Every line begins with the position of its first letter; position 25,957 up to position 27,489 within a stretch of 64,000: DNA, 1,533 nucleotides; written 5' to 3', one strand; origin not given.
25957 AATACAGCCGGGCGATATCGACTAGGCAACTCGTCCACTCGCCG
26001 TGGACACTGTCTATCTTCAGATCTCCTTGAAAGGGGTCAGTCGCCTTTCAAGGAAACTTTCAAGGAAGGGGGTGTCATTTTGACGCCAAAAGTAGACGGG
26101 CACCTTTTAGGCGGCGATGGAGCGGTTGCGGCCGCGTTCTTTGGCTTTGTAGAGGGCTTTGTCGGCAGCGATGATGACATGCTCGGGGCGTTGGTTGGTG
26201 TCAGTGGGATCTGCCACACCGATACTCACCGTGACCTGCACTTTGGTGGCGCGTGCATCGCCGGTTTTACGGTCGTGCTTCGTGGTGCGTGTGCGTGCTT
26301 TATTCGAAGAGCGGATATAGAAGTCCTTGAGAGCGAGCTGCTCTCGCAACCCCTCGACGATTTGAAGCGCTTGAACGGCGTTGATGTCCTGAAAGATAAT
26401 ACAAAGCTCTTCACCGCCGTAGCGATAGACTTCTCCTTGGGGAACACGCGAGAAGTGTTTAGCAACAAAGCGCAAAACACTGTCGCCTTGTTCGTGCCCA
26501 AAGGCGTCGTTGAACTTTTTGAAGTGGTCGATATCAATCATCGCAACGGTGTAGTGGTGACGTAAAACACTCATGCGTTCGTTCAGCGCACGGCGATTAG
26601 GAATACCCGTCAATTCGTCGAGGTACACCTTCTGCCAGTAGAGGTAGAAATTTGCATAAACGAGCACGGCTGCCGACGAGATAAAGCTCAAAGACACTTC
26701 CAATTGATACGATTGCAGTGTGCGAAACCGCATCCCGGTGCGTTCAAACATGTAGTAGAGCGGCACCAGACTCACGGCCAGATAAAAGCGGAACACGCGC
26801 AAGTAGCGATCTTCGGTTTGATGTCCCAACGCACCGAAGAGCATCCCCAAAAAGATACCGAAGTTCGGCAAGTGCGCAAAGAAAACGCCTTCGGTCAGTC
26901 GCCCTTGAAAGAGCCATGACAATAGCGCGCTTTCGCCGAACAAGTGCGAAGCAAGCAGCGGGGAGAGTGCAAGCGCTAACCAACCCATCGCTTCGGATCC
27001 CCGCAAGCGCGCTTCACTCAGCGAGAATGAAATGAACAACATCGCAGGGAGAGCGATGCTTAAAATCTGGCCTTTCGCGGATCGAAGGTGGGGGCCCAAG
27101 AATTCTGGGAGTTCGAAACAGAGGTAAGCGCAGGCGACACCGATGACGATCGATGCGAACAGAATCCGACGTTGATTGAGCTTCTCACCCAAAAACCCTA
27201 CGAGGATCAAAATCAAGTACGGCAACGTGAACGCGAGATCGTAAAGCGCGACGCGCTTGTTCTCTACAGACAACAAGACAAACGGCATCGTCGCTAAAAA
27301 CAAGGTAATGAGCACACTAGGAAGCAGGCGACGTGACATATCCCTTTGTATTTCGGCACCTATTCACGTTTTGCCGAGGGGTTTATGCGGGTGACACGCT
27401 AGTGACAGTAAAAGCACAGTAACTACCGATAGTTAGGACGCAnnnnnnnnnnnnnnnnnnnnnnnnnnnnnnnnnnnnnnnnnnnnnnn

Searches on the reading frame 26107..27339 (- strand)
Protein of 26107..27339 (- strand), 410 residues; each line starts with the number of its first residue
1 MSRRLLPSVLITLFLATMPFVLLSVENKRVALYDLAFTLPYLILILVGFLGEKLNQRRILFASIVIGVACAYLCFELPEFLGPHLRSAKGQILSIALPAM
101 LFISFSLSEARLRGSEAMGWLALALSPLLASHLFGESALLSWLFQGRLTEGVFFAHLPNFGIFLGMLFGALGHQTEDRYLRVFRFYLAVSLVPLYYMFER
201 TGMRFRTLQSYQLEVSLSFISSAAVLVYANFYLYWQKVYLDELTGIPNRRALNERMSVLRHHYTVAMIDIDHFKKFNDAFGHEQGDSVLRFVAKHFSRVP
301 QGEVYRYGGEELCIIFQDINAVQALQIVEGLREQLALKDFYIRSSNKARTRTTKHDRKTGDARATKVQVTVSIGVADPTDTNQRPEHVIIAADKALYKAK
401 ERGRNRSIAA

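Call 92: search_protein_families(library=pfam, proteins=[window:26107-27339:-], max_evalue=0.001)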
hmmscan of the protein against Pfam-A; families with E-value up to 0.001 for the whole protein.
window:26107-27339:- (410 aa): 1 family
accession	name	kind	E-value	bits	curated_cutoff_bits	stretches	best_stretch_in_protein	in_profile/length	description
PF00990.26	GGDEF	-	8.3e-33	113.9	23.8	2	239-350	2-122/161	Diguanylate cyclase, GGDEF domain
